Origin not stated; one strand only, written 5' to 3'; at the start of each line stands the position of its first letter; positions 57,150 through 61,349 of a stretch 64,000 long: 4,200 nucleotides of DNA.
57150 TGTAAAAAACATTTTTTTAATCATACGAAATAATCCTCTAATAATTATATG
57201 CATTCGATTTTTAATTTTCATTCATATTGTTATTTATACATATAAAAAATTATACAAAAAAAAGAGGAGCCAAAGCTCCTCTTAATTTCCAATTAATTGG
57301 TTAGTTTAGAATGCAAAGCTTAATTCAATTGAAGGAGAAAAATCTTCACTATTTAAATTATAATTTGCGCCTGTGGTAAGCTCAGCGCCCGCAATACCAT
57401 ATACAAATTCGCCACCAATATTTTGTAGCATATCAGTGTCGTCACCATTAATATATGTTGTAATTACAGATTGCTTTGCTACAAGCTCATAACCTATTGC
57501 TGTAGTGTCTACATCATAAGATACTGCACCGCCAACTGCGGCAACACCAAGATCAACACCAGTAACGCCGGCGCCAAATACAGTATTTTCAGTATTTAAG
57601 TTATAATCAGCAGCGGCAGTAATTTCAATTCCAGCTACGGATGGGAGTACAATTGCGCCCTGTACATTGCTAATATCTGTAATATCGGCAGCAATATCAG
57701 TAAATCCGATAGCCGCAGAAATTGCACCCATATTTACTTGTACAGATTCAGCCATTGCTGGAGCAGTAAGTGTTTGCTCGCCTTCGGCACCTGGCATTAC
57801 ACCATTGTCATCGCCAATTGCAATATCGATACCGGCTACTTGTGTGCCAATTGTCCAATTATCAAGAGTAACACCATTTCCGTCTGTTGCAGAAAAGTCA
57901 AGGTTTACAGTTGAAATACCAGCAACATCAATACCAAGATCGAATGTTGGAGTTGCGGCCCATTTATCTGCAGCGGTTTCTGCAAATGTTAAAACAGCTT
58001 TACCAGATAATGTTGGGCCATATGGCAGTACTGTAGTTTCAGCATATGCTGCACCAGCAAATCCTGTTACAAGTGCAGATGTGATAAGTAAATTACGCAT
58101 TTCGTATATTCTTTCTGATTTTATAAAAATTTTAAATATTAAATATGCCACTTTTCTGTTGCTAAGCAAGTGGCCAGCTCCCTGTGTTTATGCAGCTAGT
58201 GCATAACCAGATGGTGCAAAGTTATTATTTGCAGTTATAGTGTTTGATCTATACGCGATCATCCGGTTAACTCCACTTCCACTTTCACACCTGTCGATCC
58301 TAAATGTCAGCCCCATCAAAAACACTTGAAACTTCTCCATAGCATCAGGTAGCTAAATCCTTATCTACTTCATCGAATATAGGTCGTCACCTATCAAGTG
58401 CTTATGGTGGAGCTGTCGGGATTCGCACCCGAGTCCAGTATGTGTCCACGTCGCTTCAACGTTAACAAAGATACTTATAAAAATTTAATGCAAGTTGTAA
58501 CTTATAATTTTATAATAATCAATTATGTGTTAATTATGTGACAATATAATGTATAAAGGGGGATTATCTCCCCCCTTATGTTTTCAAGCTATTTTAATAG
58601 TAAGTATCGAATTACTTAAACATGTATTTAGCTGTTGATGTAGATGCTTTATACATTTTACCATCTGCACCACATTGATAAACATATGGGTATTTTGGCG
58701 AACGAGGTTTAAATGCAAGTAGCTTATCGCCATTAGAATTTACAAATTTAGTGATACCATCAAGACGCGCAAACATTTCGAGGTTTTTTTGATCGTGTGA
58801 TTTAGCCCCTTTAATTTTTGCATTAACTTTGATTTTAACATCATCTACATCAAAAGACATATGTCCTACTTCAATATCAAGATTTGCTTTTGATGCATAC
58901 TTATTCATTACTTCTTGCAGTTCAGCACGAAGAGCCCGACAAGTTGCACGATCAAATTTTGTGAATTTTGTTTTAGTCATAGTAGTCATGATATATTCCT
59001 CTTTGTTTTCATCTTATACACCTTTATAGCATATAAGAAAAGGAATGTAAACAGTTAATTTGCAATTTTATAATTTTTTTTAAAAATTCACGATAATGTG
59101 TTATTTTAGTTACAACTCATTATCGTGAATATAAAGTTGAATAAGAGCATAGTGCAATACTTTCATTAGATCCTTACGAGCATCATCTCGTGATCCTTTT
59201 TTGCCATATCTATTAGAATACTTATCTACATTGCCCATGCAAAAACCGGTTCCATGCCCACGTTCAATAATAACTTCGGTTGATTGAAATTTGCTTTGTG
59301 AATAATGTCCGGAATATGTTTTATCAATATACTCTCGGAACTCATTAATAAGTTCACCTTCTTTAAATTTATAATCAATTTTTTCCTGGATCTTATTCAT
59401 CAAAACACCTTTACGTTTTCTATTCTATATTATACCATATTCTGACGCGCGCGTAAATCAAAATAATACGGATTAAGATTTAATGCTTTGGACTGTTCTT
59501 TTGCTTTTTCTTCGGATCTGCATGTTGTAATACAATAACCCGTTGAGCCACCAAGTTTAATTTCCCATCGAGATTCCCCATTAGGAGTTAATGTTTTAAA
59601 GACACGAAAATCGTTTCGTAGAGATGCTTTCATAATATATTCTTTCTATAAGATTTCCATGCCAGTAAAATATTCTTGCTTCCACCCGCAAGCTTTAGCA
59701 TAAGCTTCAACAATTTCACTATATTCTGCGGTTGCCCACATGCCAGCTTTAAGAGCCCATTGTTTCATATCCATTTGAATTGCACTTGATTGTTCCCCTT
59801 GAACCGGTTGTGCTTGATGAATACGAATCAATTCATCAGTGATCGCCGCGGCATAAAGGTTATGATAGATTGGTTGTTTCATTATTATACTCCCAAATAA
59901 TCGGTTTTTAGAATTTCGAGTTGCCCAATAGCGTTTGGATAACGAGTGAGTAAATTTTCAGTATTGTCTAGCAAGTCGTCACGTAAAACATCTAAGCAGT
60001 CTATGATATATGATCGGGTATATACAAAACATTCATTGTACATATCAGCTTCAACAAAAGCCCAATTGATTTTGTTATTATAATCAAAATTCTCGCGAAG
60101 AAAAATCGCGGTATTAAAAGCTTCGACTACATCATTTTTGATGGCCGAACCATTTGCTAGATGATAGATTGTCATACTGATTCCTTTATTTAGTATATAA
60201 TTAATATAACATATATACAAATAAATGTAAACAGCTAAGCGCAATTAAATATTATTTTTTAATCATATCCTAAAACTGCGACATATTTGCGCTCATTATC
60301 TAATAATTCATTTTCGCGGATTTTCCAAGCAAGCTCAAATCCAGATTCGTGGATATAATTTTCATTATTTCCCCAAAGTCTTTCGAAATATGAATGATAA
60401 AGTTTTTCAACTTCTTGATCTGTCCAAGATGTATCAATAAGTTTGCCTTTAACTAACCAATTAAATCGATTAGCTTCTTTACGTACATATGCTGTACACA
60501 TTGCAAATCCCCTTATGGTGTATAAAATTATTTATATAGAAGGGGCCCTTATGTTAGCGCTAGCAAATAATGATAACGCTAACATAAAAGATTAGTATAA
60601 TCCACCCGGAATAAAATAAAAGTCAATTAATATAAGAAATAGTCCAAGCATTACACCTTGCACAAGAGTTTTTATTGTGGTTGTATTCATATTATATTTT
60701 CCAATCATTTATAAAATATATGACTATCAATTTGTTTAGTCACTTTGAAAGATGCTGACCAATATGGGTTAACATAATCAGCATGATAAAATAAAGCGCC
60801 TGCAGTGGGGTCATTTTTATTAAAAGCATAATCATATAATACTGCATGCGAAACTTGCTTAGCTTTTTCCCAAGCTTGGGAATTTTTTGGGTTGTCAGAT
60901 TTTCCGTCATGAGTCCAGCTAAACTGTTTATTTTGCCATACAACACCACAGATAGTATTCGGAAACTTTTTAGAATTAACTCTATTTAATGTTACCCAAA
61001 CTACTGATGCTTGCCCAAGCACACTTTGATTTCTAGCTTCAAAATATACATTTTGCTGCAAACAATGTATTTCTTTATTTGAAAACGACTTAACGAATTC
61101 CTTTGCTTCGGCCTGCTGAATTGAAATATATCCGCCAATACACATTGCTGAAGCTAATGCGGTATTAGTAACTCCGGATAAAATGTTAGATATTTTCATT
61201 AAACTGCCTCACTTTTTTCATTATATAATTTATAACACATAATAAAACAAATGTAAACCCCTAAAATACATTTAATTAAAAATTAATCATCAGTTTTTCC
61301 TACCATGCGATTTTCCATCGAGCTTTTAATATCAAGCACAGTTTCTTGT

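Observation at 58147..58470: Phage-encoded circularly permuted two-piece tmRNA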

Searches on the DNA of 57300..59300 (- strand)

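Call 7: search_dna_similar(query=window:58100-58520:-, collection=phages, mode=distant, max_rows=30)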
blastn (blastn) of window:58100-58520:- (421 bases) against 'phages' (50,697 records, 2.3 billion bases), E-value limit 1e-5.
No match.

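Call 25: search_dna_similar(query=window:58144-58470:-, collection=phages, mode=distant, max_evalue=1, max_rows=40)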
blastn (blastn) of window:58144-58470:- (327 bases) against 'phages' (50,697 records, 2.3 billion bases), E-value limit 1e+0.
Records with a match: 25; places in all: 25; records where one place covers at least 80% of the query: 0.
Best place of each record, by identity: 90-95% 17; 80-90% 8.
By first word of the organism name: Brevundimonas 8; Gordonia 5; Mycobacterium 3; Xanthomonas 2; Alcaligenes 2; Rhodobacter 1; Ruegeria 1; Roseobacter 1; Pelagibacter 1; uncultured 1.
By host as written in the record: Brevundimonas pondensis LVF1 6; Gordonia terrae 3612 4; Mycobacterium smegmatis mc2 155 3; Ruegeria pomeroyi DSS-3 2; Alcaligenes faecalis 10106 2; Xanthomonas sp. 1; Rhodobacter capsulatus YW1 1; Xanthomonas campestris pv. campestris str. 8004 1; and 5 more.
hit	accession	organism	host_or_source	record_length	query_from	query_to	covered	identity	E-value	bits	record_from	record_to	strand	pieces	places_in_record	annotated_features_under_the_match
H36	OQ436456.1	Xanthomonas phage JGB6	Xanthomonas sp.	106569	13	66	17%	80.0%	9e-2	44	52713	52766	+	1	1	hypothetical protein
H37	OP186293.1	Rhodobacter phage RcXuper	Rhodobacter capsulatus YW1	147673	24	71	15%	83.3%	2e-3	48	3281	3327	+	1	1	none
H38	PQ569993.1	Xanthomonas phage Rb1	Xanthomonas campestris pv. campestris ...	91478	35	81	14%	83.3%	2e-3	48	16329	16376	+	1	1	none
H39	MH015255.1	Ruegeria phage vB_RpoS-V10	Ruegeria pomeroyi DSS-3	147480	25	71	14%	83.0%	7e-3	46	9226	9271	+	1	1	none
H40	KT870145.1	Roseobacter phage DSS3P8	Ruegeria pomeroyi DSS-3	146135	25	67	13%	83.7%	9e-2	44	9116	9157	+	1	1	none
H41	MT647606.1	Pelagibacter phage Mosig EXVC030M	Candidatus Pelagibacter ubique HTCC1062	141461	30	73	13%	81.8%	3e-2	45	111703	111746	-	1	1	SsrA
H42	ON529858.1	Brevundimonas phage vB_BgoS-Bajun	Brevundimonas goettingensis LVF2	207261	35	71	11%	91.9%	5e-5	55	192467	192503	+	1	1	tmRNA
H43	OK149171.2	Alcaligenes phage vB_Af_QDWS595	Alcaligenes faecalis 10106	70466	34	70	11%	86.5%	3e-2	46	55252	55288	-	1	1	none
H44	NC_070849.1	Alcaligenes phage vB_Af_QDWS595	Alcaligenes faecalis 10106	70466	34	70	11%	86.5%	3e-2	46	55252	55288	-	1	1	none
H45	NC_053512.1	Mycobacterium phage Kumao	Mycobacterium smegmatis mc2 155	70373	32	64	10%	93.9%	2e-4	52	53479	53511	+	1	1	80: tmRNA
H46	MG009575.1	Mycobacterium phage Kumao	Mycobacterium smegmatis mc2 155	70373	32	64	10%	93.9%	2e-4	52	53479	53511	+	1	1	80: tmRNA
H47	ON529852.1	Brevundimonas phage vB_BpoS-Kabachok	Brevundimonas pondensis LVF1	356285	36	66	9%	90.3%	9e-2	44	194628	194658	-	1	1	none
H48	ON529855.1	Brevundimonas phage vB_BpoS-Domovoi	Brevundimonas pondensis EIF1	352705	36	66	9%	90.3%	9e-2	44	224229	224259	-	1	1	none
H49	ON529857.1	Brevundimonas phage vB_BpoS-Kikimora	Brevundimonas pondensis LVF1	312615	36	66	9%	90.3%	9e-2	44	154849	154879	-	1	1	none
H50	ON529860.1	Brevundimonas phage vB_BpoS-Papperlapapp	Brevundimonas pondensis LVF1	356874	36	66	9%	90.3%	9e-2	44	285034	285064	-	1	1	none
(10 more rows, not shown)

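Call 27: get_annotated_region(hit=H41, flank=6000)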
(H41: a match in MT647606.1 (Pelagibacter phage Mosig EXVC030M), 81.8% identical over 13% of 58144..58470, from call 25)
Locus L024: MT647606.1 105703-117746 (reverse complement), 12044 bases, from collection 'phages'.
description: Pelagibacter phage Mosig EXVC030M, complete genome.
organism: Pelagibacter phage Mosig EXVC030M (NCBI taxid 2759214)
taxonomy: Viruses; Duplodnaviria; Heunggongvirae; Uroviricota; Caudoviricetes; Kyanoviridae
host: Candidatus Pelagibacter ubique HTCC1062; source: oxygen minimum zone; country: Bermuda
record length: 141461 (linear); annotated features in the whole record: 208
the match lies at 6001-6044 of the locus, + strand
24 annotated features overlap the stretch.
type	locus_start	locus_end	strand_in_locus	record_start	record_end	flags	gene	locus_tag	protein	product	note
CDS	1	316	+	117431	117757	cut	-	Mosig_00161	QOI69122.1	hypothetical protein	-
CDS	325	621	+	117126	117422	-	-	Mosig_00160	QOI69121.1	hypothetical protein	-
CDS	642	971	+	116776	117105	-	-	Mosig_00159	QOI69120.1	hypothetical protein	-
CDS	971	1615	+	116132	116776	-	-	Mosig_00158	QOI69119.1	putative glucosaminidase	-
CDS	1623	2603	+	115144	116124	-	-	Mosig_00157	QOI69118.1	hypothetical protein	-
CDS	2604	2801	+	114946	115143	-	-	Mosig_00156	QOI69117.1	hypothetical protein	-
CDS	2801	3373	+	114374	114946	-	-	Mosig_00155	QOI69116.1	hypothetical protein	-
CDS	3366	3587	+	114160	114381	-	-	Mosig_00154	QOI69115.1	hypothetical protein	-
CDS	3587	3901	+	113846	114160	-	-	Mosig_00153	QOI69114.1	hypothetical protein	-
CDS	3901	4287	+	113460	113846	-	-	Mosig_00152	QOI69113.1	hypothetical protein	-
CDS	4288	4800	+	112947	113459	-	-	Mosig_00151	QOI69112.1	putative glycoside hydrolase family 108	-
CDS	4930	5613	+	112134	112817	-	-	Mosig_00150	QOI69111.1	putative PD-(D/E)XK nuclease superfamily protein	-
CDS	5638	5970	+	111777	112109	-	-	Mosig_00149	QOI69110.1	hypothetical protein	-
tmRNA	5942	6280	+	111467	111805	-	-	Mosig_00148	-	SsrA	-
CDS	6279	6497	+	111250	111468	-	-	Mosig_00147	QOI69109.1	putative late promoter transcription accessory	-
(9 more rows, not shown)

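Call 54: search_rna_families(source=window, start=57300, end=59300, threshold=evalue, max_evalue=1)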
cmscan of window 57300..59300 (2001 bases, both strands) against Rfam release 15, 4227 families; matches with E-value up to 1: 3.
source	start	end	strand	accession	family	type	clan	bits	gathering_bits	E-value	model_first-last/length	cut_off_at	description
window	58188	58466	-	RF04321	tmRNA_permuted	Gene;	-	103.1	47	1.7e-20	1-213/213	no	permuted transfer-messenger RNA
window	58144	58519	-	RF01849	alpha_tmRNA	Gene;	CL00001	72.3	50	2.9e-19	1-355/355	no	Alphaproteobacteria transfer-messenger RNA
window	58544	58623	-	RF02029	sraA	Gene; sRNA;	-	29.9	56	0.046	1-95/95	no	sraA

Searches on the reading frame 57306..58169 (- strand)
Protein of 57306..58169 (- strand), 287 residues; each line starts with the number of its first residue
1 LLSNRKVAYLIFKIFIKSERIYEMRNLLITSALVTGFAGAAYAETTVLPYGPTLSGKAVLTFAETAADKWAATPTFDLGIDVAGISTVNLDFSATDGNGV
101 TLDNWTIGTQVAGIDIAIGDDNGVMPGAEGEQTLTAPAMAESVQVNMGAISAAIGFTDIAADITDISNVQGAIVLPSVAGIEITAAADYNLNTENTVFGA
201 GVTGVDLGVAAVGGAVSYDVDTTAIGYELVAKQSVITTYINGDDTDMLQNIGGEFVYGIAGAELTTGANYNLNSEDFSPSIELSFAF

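Call 6: search_protein_families(library=phrogs, proteins=[window:57306-58169:-])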
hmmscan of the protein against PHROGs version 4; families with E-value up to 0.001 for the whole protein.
window:57306-58169:- (287 aa): 0 families

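Call 22: search_protein_families(library=pfam, proteins=[window:57306-58100:-], max_evalue=0.01)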
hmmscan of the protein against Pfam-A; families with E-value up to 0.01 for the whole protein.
window:57306-58100:- (264 aa): 0 families

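Call 50: search_dna_similar(query=window:57306-58100:-, collection=phages, mode=protein, max_rows=15, max_evalue=0.001)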
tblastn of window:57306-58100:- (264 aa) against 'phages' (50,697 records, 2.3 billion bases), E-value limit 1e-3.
No match.

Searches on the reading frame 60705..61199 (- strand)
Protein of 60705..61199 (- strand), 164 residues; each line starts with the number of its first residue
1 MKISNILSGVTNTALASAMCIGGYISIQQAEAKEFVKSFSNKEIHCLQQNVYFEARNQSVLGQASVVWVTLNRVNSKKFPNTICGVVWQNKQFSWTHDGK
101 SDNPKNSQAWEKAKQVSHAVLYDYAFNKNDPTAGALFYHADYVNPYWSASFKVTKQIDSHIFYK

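Call 22: search_protein_families(library=pfam, proteins=[window:60705-61199:-], max_evalue=0.01)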
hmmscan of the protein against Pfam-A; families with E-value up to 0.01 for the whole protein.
window:60705-61199:- (164 aa): 1 family
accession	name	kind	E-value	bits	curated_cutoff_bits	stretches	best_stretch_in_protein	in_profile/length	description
PF07486.17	Hydrolase_2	-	6.8e-26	91.3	27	1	58-163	2-100/100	Cell Wall Hydrolase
